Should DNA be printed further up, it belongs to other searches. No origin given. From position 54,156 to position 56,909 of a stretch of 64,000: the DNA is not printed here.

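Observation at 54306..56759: Unusual outer-membrane component: SPOR-like peptidoglycan-binding domain + TPR + large beta-barrel in one polypeptide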

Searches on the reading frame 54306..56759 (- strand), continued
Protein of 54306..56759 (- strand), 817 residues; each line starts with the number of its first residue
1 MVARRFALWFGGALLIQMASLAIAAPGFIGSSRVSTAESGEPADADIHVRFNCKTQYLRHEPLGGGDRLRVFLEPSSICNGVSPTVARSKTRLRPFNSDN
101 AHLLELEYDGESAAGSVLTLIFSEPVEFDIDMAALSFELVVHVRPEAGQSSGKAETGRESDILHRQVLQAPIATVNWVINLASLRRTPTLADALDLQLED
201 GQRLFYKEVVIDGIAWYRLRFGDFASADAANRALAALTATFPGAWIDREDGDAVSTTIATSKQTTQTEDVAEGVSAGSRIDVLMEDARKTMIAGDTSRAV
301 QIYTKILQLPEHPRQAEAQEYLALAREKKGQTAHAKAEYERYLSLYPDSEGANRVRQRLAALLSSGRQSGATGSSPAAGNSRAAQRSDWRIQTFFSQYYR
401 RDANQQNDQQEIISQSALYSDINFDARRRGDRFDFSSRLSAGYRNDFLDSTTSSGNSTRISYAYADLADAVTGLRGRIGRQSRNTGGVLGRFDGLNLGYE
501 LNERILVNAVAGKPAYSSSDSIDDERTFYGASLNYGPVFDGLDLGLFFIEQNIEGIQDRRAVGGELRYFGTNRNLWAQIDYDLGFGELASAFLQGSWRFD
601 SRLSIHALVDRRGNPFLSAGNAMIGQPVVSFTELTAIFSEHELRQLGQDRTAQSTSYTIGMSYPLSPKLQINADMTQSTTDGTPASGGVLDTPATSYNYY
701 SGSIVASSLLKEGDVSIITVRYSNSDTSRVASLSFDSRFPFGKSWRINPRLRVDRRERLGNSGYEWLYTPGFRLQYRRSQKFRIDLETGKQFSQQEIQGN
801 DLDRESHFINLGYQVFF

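Call 31: list_cluster_members(proteins=[P0123, P0125, P0129, P0130, P0147, P0150, P0171, P0224, P0193, P0218])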
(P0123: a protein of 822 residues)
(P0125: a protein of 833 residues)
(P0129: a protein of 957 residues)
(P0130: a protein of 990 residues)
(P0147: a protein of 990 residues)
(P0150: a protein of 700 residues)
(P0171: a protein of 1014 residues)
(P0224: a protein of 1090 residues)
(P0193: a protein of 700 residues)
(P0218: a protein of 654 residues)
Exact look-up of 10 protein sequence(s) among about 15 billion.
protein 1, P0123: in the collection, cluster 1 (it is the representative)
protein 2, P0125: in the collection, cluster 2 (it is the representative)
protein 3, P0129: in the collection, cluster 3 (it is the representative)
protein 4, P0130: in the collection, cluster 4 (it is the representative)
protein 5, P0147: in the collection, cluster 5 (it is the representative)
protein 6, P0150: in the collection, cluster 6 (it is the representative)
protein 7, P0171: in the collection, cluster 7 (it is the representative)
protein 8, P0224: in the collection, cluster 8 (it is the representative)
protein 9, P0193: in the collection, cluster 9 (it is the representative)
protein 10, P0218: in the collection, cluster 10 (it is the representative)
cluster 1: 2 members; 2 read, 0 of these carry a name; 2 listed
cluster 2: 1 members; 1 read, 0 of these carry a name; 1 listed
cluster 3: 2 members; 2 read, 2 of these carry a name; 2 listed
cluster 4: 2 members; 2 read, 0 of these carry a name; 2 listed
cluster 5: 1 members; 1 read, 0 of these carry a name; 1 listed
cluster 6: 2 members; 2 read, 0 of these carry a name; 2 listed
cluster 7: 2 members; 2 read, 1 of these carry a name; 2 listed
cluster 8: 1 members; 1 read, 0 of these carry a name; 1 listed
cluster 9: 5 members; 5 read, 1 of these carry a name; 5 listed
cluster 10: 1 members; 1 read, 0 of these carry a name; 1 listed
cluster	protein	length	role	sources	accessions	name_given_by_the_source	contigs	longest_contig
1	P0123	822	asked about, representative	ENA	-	-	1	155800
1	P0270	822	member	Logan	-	-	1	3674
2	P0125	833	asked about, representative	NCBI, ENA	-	-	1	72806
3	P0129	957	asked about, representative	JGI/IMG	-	tetratricopeptide (TPR) repeat protein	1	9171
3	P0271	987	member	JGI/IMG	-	tetratricopeptide (TPR) repeat protein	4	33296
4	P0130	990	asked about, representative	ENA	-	-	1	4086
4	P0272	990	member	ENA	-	-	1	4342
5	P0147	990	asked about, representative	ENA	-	-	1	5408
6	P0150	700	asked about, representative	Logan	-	-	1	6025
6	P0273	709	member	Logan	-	-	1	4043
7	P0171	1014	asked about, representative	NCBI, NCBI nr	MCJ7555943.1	MAG: tetratricopeptide repeat protein [Gammaproteobacteria bacterium] | tetratricopeptide repeat protein [Gammaproteobacteria bacterium]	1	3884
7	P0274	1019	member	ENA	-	-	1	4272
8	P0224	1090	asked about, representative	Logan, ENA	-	-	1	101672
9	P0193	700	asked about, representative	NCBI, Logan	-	-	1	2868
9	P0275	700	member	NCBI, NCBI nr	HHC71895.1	MAG TPA: hypothetical protein ENK54_03280 [Thiotrichales bacterium] | hypothetical protein [Thiotrichales bacterium]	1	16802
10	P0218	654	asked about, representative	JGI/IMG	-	-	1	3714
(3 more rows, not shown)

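Call 33: find_related_loci(query=A2, collection=genome_contigs, flank=10000)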
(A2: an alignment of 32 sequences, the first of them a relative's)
Query A2 (817 aa) in genome_contigs; peptide patterns used: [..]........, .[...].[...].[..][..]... (x = any residue, [..] = any of these).
599 stretches matched a pattern (row limit reached: there are more); 387 encode a relative of the query (tblastn E <= 1e-3); the best 80 are kept; 80 distinct loci.
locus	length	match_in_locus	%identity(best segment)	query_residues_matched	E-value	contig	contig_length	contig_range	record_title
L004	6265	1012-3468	65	3-817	0e+0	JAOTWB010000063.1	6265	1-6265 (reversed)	MAG: Gammaproteobacteria bacterium isolate 13_May_SF_Bin65 13_May_SF_Bin65_scaffold_12179_c1, whole genome shotgun seque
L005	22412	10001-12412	63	4-817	0e+0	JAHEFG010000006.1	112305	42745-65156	MAG: Gammaproteobacteria bacterium isolate Ww313 NODE_117_length_112305_cov_12.383673, whole genome shotgun sequence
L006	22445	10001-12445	64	4-817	0e+0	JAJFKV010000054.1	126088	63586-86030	MAG: Woeseiaceae bacterium isolate OFTM88 OFTM88_53, whole genome shotgun sequence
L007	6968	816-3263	64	5-817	0e+0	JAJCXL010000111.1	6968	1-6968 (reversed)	MAG: Acidobacteriota bacterium isolate OFTM150 OFTM150_110, whole genome shotgun sequence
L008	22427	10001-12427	65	2-817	0e+0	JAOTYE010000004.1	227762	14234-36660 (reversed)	MAG: Gammaproteobacteria bacterium isolate 21_Jan_SF_Bin38 21_Jan_SF_Bin38_scaffold_19_c1, whole genome shotgun sequence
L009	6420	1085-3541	62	4-817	0e+0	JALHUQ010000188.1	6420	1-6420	MAG: Woeseiaceae bacterium isolate PFL54 seq_1719883, whole genome shotgun sequence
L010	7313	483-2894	62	4-817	0e+0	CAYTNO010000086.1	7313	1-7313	MAG TPA_asm: uncultured Woeseiaceae bacterium isolate SRP155585_co2_233 genome assembly, contig: NODE_8950_length_7313_c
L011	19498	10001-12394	60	14-817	0e+0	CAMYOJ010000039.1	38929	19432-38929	MAG: uncultured Woeseiaceae bacterium isolate FCS_Gamma_094 genome assembly, contig: scaffold_400, whole genome shotgun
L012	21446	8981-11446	60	3-817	0e+0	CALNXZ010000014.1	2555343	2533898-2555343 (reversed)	MAG: uncultured Gammaproteobacteria bacterium isolate LOGT_bin.0049 genome assembly, contig: contig_18532, whole genome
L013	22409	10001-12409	59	10-817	0e+0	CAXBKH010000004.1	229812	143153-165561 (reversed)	MAG TPA_asm: uncultured bacterium isolate ERR2762155_maxbin2_30 genome assembly, contig: ERZ3421563.35, whole genome sho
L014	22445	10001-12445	58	1-817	0e+0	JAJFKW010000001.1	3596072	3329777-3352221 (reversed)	MAG: Woeseia sp. isolate OFTM247 OFTM247_0, whole genome shotgun sequence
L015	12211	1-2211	57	73-817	0e+0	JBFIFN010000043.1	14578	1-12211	MAG: Woeseiaceae bacterium isolate Mix_sand11.2021.09.G.29 k141_2729119_length_14578_cov_25.7553, whole genome shotgun s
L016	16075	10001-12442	53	1-817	0e+0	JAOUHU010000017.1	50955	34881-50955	MAG: Gammaproteobacteria bacterium isolate 4_1_May_SF_Bin74 4_1_May_SF_Bin74_scaffold_197_c1, whole genome shotgun seque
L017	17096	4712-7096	62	27-817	0e+0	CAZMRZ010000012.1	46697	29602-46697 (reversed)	MAG TPA_asm: uncultured Woeseiaceae bacterium isolate SRP155585_co2_43 genome assembly, contig: NODE_184_length_46697_co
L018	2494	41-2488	51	1-817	0e+0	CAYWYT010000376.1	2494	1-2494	MAG TPA_asm: uncultured Woeseiaceae bacterium isolate SRP155585_co2_107 genome assembly, contig: NODE_58041_length_2494_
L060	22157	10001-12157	44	177-793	9e-136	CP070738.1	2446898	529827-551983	MAG: Gammaproteobacteria bacterium isolate bin397 chromosome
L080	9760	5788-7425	41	279-817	9e-125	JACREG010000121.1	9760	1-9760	MAG: Gammaproteobacteria bacterium isolate NC_groundwater_1693_Pr3_B-0.1um_62_12 SR-2_scaffold_141_2424067, whole genome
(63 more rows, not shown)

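Call 34: predict_structure(alignment_id=A1)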
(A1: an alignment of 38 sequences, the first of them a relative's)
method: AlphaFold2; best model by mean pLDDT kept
length: 817 residues; sequences in the alignment: 38
mean_pLDDT: 75.9   pTM: 0.45
mean pLDDT of the five models: 75.9, 73.1, 71.3, 68.8, 63.5
residues with pLDDT >= 90: 144; 70-90: 461; 50-70: 107; < 50: 105
segments of 3 or more residues with pLDDT < 50: 18-25, 39-41, 148-174, 262-275, 366-385, 402-415, 448-456, 483-489
pLDDT, mean of each block of 10 residues (from residue 1): 66 57 55 72 77 89 85 85 77 82 86 78 87 85 66 31 29 63 86 78 84 82 83 84 82 73 33 51 89 87 89 87 90 88 86 85 50 30 53 71 39 51 73 63 55 47 77 82 48 82 82 66 78 75 86 85 89 90 86 92 92 71 81 87 88 89 88 92 83 90 80 77 90 88 83 87 85 84 87 75 82 81
secondary structure, 60 per line:
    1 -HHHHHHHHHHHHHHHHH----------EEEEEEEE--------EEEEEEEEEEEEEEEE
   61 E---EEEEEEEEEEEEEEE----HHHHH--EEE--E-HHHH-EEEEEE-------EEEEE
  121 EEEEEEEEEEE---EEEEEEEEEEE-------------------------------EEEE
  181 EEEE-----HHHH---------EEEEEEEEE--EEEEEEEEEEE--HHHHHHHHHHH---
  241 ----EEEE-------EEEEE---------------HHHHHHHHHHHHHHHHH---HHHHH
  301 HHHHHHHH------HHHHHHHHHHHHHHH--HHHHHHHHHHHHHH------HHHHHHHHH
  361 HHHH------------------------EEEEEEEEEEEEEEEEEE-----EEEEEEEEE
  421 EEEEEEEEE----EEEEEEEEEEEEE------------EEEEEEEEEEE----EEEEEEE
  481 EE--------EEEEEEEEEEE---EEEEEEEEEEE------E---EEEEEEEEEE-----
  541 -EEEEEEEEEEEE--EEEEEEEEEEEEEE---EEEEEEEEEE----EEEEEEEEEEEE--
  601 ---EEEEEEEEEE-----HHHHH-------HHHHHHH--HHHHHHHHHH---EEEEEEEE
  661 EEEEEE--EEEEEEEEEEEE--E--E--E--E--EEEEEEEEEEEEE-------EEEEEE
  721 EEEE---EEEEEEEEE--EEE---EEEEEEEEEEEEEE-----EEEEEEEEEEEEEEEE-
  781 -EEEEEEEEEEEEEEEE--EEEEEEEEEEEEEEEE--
elements in order (helices of 4 or more, strands of 3 or more residues): H2-18 E29-36 E45-61 E65-79 H84-88 E91-93 H98-101 E103-108 E116-131 E135-145 E177-184 H190-193 E203-211 E214-224 H227-237 E245-248 E256-260 H276-292 H296-308 H315-329 H332-345 H352-364 E389-406 E412-429 E434-446 E459-469 E474-482 E491-501 E505-515 E526-535 E542-553 E556-569 E573-582 E587-598 E604-613 H619-623 H631-637 H640-649 E653-666 E669-680 E695-707 E715-724 E728-736 E739-741 E745-758 E764-779 E782-797 E800-815

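Call 38: fold_search(model_id=the predicted structure, library=pdb)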
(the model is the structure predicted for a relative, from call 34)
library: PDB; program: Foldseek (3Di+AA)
matches with E <= 10: 1140; with E <= 0.001: 178
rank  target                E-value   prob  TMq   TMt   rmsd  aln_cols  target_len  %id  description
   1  5ldt_A                1.0e-06  1.00  0.20  0.35  12.5       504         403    9  Crystal Structures of MOMP from Campylobacter jejuni (released 2016-10-26)
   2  5ldv                  1.4e-06  1.00  0.20  0.35  13.8       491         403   11  Crystal Structures of MOMP from Campylobacter jejuni (released 2016-10-26)
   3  9fy9_D                2.6e-06  1.00  0.26  0.30  13.9       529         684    9  Cryo-EM structure of the type 1 chaperone-usher pilus FimD-tip complex (FimDHGFC) - Conformer 1 (released 2025-06-04)
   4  3rfz_B                8.6e-06  1.00  0.25  0.26  14.6       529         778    9  Crystal structure of the FimD usher bound to its cognate FimC:FimH substrate (released 2011-06-01)
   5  4y25                  9.4e-06  1.00  0.17  0.39  13.6       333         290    9  Bacterial polysaccharide outer membrane secretin (released 2016-03-16)
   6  2vqi_A                1.0e-05  1.00  0.21  0.30  14.5       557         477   10  Structure of the P pilus usher (PapC) translocation pore (released 2008-05-27)
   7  4xnk                  1.1e-05  1.00  0.19  0.32  15.8       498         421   11  X-ray structure of AlgE1 (released 2015-06-03)
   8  7lhg_C                1.3e-05  1.00  0.26  0.26  15.2       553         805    9  Cryo-EM structure of E. coli P pilus tip assembly intermediate PapC-PapD-PapK-PapG in the first conformation (released 2021-08-11)
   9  8wv0_A                1.8e-05  1.00  0.18  0.37  12.2       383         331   10  Outer membrane porin of Burkholderia pseudomallei (BpsOmp38) (released 2024-10-30)
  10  3fyx                  2.5e-05  1.00  0.15  0.28  14.5       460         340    8  The Structure of OmpF porin with a synthetic dibenzo-18-crown-6 as modulator (released 2009-06-30)
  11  3uu2_A                2.7e-05  1.00  0.20  0.47   9.2       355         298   13  Salmonella typhi osmoporin(OmpC):an Outer Membrane Protein (released 2012-11-28)
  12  6z8s_A                2.8e-05  1.00  0.22  0.27  13.2       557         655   10  Copper transporter OprC (released 2021-06-09)
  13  8wv0_B                3.0e-05  1.00  0.18  0.36  12.1       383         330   10  Outer membrane porin of Burkholderia pseudomallei (BpsOmp38) (released 2024-10-30)
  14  1pho                  3.0e-05  1.00  0.16  0.28  12.5       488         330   10  CRYSTAL STRUCTURES EXPLAIN FUNCTIONAL PROPERTIES OF TWO E. COLI PORINS (released 1993-10-31)
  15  6ehc_A                3.3e-05  1.00  0.20  0.44  11.6       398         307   10  OmpUdeltaN (N-terminus deletion mutant of OmpU), outer membrane protein of Vibrio cholerae (released 2018-04-25)
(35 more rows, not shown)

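Call 61: search_protein_families(library=pfam, proteins=[L060:9353-12268:+, L060:7146-8573:-, L060:4643-5863:+, L060:12431-13384:+, L060:13558-15669:-, L060:15670-17709:-, L060:479-2605:+, L060:19002-21647:-], max_evalue=0.001)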
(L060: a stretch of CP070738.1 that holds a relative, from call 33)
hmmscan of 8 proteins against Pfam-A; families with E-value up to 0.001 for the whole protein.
L060:9353-12268:+ (971 aa): 2 families
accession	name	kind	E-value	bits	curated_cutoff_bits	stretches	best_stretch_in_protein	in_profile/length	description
PF13432.12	TPR_16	-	2.9e-06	28.1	32.7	1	432-496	2-64/65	Tetratricopeptide repeat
PF07719.23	TPR_2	-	0.00062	20.1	27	0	464-495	2-33/34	Tetratricopeptide repeat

L060:7146-8573:- (475 aa): 5 families
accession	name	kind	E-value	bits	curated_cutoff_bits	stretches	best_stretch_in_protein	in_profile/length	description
PF10996.14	Beta-Casp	-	4.1e-36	124.6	27.7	1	267-391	2-120/120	Beta-Casp domain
PF07521.17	RMMBL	-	1.5e-17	63.8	21.6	1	405-467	2-63/63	Zn-dependent metallo-hydrolase RNA specificity domain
PF00753.33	Lactamase_B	-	4.1e-10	40.3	22.7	1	27-212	6-161/196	Metallo-beta-lactamase superfamily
PF12706.13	Lactamase_B_2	-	9.2e-10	38.9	27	1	39-104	3-69/200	Beta-lactamase superfamily domain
PF16661.11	Lactamase_B_6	-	3.1e-08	33.7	27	1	32-216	2-177/193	Metallo-beta-lactamase superfamily domain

L060:4643-5863:+ (406 aa): 4 families
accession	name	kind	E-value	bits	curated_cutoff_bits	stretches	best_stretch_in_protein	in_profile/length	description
PF25106.1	VWA_4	-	1.3e-13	51.3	27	1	57-235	2-166/169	von Willebrand factor A domain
PF13519.12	VWA_2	-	2.8e-07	31.6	27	1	57-170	1-106/107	von Willebrand factor type A domain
PF13768.12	VWA_3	-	1.4e-06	28.9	27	1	56-222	2-153/155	von Willebrand factor type A domain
PF00092.34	VWA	-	2.5e-06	28.3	23.8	1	57-207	2-145/174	von Willebrand factor type A domain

L060:12431-13384:+ (317 aa): 1 family
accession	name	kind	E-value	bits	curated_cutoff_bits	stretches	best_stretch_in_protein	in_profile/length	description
PF00196.25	GerE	-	4.2e-14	52.4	23.5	1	235-288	2-55/57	Bacterial regulatory proteins, luxR family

L060:13558-15669:- (703 aa): 4 families
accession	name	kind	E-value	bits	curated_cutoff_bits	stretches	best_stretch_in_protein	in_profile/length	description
PF14716.13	HHH_8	-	4.5e-22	78.6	30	1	5-81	2-72/73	Helix-hairpin-helix domain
PF14520.12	HHH_5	-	3.7e-13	50.2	27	1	98-151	4-55/57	Helix-hairpin-helix domain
PF00633.29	HHH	-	1.2e-06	28.4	24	0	99-114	14-29/30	Helix-hairpin-helix motif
PF12826.13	HHH_2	-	1.9e-06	28.3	27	0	101-148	8-52/64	Helix-hairpin-helix motif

L060:15670-17709:- (679 aa): 8 families
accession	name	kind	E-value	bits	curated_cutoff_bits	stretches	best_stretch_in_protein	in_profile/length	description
PF01434.24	Peptidase_M41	-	1.1e-58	198.7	29.9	1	477-663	3-190/191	Peptidase family M41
PF00004.35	AAA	-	2e-44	151.6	21.2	1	263-395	1-130/131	ATPase family associated with various cellular activities (AAA)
PF17862.7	AAA_lid_3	-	4.2e-15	55.4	27.2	1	418-462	1-45/45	AAA+ lid domain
PF06480.20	FtsH_ext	-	2.1e-08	34.7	25.5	1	67-162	6-100/103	FtsH Extracellular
PF07728.20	AAA_5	-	3.4e-06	27.6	22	1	262-382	1-135/139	AAA domain (dynein-related subfamily)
PF05496.18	RuvB_N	-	3.3e-05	24.1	27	1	226-329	6-94/159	Holliday junction DNA helicase RuvB P-loop domain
PF06068.19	TIP49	-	7.1e-05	22.6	23.8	1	260-297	50-89/347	TIP49 P-loop domain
PF13191.12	AAA_16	-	0.00019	22.4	32.6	0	258-284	22-48/167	AAA ATPase domain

L060:479-2605:+ (708 aa): 1 family
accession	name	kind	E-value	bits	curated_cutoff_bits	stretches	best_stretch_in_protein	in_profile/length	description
PF09899.14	DUF2126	-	2.5e-122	410.1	27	2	218-706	346-826/826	Putative amidoligase enzyme (DUF2126)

L060:19002-21647:- (881 aa): 4 families
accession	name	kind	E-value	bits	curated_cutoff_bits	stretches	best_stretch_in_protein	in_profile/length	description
PF00015.26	MCPsignal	-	4.1e-36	124.9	34.6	1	668-843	1-169/172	Methyl-accepting chemotaxis protein (MCP) signalling domain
PF01663.27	Phosphodiest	-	2.8e-22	80.2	23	1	55-276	1-231/342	Type I phosphodiesterase / nucleotide pyrophosphatase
PF00672.30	HAMP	-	3.4e-10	40.5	25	1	488-539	2-53/53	HAMP domain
PF08665.17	PglZ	-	0.00011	22.6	25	1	212-268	117-174/179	PglZ domain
